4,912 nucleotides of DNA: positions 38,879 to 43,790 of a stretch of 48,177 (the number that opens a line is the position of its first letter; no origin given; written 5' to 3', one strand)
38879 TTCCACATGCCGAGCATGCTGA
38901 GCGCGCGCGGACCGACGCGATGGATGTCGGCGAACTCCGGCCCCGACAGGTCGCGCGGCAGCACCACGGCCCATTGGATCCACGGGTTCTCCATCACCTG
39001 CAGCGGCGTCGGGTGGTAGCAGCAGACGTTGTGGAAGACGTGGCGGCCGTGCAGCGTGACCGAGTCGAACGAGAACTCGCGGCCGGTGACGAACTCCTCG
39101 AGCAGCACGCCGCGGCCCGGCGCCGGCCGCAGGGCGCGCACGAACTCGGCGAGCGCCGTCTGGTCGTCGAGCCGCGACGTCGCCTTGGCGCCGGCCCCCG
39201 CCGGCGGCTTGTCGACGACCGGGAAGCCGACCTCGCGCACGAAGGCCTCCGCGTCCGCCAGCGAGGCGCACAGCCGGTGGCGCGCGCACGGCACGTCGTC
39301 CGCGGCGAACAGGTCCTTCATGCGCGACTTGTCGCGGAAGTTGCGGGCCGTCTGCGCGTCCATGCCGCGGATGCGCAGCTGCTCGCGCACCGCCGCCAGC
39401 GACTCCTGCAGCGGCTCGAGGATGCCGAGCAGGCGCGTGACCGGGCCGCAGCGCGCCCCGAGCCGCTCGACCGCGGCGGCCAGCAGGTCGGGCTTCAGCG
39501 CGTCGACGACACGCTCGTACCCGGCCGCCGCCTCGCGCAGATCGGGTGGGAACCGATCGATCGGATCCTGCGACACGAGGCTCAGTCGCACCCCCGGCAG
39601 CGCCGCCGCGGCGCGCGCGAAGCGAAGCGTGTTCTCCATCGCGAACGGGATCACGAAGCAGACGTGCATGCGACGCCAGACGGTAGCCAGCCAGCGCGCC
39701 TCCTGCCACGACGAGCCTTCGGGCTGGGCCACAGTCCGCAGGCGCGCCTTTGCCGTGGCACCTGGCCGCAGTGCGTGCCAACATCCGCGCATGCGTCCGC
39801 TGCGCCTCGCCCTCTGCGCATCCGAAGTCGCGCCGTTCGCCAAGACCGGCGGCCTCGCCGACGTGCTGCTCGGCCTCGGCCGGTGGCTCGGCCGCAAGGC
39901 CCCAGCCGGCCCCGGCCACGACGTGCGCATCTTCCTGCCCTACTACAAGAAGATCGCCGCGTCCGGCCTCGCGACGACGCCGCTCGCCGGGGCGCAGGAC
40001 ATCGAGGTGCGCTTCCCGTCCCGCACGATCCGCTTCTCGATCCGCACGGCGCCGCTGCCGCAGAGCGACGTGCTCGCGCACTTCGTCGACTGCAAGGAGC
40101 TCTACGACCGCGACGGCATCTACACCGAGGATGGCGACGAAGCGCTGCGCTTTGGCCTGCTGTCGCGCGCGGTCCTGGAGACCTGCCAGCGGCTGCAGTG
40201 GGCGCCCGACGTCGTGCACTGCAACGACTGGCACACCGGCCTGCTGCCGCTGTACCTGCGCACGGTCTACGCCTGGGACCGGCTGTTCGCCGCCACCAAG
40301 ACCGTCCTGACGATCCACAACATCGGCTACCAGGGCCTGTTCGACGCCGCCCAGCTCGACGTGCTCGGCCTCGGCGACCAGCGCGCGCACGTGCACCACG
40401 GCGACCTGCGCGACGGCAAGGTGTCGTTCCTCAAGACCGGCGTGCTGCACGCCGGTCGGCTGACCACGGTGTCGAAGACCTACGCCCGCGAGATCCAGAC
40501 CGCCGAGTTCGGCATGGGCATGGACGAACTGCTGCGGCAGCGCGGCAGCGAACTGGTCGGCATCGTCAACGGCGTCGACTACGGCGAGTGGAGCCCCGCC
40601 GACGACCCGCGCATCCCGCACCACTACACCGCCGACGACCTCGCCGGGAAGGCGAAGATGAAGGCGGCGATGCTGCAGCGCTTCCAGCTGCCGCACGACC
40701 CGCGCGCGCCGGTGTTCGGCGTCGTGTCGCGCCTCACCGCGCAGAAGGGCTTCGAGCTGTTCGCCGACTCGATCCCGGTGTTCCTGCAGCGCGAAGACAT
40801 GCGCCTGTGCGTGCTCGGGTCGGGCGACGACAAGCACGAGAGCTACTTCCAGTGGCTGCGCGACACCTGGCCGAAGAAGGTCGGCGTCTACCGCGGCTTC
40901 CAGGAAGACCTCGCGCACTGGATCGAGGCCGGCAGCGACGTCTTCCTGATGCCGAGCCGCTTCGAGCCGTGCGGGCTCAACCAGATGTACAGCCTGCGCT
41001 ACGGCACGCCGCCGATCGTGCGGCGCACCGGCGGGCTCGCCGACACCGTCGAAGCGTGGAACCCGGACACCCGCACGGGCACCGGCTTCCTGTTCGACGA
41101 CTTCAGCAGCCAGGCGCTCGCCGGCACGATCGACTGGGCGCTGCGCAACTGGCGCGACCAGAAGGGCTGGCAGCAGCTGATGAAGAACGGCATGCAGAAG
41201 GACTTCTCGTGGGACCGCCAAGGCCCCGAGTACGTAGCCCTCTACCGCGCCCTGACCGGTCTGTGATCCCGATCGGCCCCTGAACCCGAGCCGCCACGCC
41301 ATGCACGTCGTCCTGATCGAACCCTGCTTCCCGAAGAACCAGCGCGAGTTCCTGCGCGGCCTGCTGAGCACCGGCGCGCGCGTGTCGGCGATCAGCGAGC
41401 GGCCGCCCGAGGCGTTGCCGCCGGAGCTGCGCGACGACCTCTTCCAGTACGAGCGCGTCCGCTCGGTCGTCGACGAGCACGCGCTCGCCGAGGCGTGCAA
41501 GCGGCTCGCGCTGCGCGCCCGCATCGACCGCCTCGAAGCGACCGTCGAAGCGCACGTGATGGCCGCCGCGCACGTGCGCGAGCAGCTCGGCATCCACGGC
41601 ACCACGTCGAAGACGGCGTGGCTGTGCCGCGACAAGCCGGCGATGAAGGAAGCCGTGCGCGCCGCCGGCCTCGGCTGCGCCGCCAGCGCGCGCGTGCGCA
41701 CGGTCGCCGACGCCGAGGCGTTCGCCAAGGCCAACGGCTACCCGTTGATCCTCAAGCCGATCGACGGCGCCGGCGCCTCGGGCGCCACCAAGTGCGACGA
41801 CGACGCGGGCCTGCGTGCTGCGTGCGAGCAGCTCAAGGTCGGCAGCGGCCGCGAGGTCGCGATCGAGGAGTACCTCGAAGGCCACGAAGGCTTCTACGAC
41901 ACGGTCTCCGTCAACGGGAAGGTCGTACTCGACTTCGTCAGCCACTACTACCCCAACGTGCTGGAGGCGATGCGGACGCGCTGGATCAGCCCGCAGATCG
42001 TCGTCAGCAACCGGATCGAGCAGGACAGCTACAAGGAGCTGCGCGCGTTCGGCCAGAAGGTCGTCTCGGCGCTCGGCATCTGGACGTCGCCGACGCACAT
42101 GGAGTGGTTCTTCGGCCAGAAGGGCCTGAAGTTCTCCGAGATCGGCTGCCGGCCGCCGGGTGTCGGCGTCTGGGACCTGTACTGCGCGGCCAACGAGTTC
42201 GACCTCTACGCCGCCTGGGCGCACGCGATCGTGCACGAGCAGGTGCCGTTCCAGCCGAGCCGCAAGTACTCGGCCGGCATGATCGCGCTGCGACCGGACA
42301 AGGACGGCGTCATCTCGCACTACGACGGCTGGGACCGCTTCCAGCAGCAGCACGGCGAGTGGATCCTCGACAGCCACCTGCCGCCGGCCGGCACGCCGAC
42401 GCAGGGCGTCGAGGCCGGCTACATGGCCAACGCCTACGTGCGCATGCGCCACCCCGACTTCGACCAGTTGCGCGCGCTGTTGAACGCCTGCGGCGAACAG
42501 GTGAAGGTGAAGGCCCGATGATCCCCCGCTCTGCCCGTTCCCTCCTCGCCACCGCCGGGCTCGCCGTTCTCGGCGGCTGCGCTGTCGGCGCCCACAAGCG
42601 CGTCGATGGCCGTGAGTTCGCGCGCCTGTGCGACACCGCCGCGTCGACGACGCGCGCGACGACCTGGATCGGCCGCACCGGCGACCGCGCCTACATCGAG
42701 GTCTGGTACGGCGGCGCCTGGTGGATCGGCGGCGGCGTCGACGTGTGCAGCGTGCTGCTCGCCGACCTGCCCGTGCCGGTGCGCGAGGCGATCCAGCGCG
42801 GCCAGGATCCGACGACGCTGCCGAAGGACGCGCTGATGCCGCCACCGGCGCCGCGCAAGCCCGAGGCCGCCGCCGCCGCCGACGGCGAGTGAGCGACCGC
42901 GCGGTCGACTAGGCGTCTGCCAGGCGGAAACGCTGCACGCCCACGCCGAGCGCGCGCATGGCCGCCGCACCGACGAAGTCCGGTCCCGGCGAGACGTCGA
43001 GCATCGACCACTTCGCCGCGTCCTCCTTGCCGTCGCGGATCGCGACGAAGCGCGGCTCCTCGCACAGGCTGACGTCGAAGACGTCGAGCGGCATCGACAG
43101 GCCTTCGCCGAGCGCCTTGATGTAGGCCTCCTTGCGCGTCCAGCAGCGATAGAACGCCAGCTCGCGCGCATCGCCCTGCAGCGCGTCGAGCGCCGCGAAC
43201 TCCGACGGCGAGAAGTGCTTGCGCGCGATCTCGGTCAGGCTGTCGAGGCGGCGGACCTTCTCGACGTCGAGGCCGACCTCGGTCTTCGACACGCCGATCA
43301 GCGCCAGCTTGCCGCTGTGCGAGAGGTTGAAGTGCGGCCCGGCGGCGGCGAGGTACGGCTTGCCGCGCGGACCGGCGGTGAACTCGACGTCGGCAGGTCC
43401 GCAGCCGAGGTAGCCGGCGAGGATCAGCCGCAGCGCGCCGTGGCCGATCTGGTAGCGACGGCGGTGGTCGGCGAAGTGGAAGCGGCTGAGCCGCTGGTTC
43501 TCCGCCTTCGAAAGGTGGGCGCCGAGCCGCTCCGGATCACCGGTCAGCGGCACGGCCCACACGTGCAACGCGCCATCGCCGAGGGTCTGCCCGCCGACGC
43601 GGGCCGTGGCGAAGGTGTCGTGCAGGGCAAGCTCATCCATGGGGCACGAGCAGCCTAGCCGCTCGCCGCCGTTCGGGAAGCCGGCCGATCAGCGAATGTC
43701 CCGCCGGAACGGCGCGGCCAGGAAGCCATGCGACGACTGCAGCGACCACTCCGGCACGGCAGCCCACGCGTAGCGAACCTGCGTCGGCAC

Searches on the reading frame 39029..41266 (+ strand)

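Call 13: search_protein_families(library=pfam, proteins=[window:39029-41266:+], max_evalue=0.001)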
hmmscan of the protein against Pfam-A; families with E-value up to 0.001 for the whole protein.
window:39029-41266:+ (745 aa): 4 families
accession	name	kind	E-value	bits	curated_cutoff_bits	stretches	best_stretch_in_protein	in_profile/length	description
PF08323.17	Glyco_transf_5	-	2.1e-69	234.3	22.7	1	261-504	3-239/239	Starch synthase catalytic domain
PF00534.26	Glycos_transf_1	-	5.2e-19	68.9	26.4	1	550-714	5-165/172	Glycosyl transferases group 1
PF13692.12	Glyco_trans_1_4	-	1.9e-14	54.6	27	1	561-707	2-142/142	Glycosyl transferases group 1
PF20706.3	GT4-conflict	-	1.6e-06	27.8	26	1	566-730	203-380/385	Family 4 Glycosyltransferase in conflict systems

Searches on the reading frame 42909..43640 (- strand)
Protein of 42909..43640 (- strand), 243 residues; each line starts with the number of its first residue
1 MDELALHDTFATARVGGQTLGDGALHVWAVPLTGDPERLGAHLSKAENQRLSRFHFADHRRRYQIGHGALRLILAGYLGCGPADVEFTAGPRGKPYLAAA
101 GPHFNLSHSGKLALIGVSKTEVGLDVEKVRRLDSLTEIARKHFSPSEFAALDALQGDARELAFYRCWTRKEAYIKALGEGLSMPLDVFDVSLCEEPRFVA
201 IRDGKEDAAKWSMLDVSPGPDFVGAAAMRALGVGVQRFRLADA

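Call 13: search_protein_families(library=pfam, proteins=[window:42909-43640:-], max_evalue=0.001)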
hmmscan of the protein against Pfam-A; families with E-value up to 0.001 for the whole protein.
window:42909-43640:- (243 aa): 2 families
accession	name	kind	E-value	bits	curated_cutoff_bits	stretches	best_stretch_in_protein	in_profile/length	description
PF01648.25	ACPS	-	4.5e-20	72.2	25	1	122-217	2-103/111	4'-phosphopantetheinyl transferase superfamily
PF22624.1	AASDHPPT_N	-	1.3e-08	35.4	27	1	39-115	13-95/100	4'-phosphopantetheinyl transferase, N-terminal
